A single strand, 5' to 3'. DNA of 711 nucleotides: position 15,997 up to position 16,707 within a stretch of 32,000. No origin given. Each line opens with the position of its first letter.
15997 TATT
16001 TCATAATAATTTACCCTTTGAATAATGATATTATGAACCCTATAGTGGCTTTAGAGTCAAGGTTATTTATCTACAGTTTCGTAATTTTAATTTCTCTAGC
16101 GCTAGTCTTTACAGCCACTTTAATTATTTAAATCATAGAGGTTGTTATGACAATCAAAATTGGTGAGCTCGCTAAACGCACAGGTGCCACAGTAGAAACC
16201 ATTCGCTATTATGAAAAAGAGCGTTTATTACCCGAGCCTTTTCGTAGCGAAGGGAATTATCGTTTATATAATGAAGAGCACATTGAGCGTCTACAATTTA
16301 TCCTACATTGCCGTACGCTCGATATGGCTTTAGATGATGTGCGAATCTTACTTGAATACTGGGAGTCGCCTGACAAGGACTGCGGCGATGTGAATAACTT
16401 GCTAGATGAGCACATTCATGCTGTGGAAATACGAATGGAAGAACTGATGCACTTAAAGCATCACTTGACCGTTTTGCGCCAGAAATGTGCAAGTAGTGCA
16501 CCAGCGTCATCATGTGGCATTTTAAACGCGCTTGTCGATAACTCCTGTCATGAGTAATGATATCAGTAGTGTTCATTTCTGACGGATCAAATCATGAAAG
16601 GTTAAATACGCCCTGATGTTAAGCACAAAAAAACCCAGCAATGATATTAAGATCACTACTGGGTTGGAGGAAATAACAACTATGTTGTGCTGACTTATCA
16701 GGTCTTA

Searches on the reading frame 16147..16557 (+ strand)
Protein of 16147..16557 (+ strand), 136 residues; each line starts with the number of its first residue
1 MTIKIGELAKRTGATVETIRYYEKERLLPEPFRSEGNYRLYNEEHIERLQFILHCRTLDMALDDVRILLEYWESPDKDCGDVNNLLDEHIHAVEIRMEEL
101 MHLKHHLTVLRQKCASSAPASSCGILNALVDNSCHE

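Call 14: search_protein_families(library=pfam, proteins=[window:16147-16557:+], max_evalue=0.01)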
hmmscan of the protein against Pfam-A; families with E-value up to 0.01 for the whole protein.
window:16147-16557:+ (136 aa): 3 families
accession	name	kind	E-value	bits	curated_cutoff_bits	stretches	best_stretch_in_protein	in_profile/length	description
PF13411.12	MerR_1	-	8.9e-19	67.8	21.6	1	4-70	2-67/69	MerR HTH family regulatory protein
PF09278.17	MerR-DNA-bind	-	5e-17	62.7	25.4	1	46-108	1-63/65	MerR, DNA binding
PF00376.29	MerR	-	8.4e-16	58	28.2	1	4-41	1-38/38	MerR family regulatory protein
